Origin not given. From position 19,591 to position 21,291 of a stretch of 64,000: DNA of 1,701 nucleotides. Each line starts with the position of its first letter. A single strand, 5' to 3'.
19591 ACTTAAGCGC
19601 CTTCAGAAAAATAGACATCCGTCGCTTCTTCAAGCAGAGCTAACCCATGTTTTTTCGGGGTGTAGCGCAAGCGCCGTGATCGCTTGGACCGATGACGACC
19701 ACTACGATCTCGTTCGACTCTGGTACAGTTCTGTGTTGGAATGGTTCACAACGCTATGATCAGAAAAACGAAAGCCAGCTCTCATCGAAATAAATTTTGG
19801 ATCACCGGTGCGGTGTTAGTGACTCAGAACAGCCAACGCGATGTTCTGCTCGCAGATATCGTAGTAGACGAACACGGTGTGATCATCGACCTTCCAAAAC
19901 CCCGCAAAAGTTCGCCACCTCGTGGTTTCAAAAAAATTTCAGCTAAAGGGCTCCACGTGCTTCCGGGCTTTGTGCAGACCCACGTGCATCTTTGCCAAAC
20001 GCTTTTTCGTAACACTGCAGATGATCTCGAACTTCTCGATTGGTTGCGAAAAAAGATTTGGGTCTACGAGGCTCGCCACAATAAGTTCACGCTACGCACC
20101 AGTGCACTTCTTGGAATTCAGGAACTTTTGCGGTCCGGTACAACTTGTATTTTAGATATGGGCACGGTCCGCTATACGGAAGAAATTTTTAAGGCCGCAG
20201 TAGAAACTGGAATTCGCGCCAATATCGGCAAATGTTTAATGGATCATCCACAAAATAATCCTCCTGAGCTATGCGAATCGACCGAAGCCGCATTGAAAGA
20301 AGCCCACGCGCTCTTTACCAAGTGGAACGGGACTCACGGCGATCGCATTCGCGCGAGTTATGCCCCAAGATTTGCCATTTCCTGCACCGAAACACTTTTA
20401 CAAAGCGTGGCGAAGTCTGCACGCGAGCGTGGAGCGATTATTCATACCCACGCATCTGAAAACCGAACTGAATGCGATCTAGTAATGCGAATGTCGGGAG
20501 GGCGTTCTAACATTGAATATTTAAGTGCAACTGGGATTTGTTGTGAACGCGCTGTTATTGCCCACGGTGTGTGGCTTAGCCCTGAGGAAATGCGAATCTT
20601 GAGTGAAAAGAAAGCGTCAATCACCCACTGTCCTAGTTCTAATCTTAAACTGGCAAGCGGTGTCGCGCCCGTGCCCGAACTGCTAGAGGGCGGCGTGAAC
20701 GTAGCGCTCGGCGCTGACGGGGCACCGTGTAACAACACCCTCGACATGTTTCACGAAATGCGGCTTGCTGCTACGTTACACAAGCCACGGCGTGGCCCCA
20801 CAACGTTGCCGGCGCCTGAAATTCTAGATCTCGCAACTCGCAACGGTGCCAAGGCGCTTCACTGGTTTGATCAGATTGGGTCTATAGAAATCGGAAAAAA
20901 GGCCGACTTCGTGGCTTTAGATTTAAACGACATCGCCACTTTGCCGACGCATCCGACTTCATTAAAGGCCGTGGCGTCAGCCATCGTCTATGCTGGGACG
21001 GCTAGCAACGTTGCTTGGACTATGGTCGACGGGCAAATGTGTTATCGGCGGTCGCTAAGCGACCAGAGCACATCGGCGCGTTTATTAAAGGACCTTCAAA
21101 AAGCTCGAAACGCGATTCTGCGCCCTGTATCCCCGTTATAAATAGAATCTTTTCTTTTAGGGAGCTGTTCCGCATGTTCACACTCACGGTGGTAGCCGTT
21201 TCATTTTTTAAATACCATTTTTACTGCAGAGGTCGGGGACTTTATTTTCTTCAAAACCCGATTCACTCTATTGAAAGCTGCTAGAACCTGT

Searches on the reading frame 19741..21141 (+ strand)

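Call 43: search_protein_families(library=ncbifam, proteins=[window:19741-21141:+], max_evalue=0.001)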
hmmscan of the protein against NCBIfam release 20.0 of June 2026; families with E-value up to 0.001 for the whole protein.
window:19741-21141:+ (466 aa): 46 families (the best 25 are shown)
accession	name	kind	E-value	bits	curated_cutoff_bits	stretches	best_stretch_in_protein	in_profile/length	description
NF005557.0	PRK07228.1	equivalog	2.3e-154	514.4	522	1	20-453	4-431/445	5'-deoxyadenosine deaminase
NF004701.0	PRK06038.1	equivalog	9e-93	311.3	609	1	21-435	8-402/432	N-ethylammeline chlorohydrolase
NF006549.0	PRK09045.1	equivalog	5.6e-88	295.5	540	1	21-457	12-437/444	TRZ/ATZ family hydrolase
NF006252.0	PRK08393.1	equivalog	1.2e-79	268.4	617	1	31-433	14-397/424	N-ethylammeline chlorohydrolase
TIGR02967.1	guan_deamin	equivalog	2.3e-71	240.9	375.4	1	46-431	14-401/401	guanine deaminase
NF006055.0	PRK08203.1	equivalog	6.9e-70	235.8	532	1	21-459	8-450/455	8-oxoguanine deaminase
NF004995.0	PRK06380.1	subfamily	1.5e-69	235.1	567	1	21-433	5-397/418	metal-dependent hydrolase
NF006679.0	PRK09228.1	subfamily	2.2e-65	221.1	351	1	59-437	54-432/433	guanine deaminase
NF012037.0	PRK15493.1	equivalog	1.1e-60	205.7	779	1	23-433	7-407/435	bifunctional S-methyl-5'-thioadenosine deaminase/S-adenosylhomocysteine deaminase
NF005211.0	PRK06687.1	equivalog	3.9e-54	184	703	1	26-433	9-407/419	TRZ/ATZ family protein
NF009059.0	PRK12393.1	equivalog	5.7e-53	180.2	543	1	60-436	47-432/460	amidohydrolase family protein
NF006056.0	PRK08204.1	subfamily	7.9e-48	163.3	391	1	17-461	3-442/449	hypothetical protein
TIGR03314.1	Se_ssnA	subfamily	2.3e-43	148.6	455.5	1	64-440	47-418/441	putative selenium metabolism protein SsnA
NF005540.0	PRK07203.1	equivalog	2.2e-41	141.9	444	1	24-437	7-416/444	putative aminohydrolase SsnA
NF006681.0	PRK09229.1-2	equivalog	8.3e-39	133.6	362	1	17-456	4-448/451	formimidoylglutamate deiminase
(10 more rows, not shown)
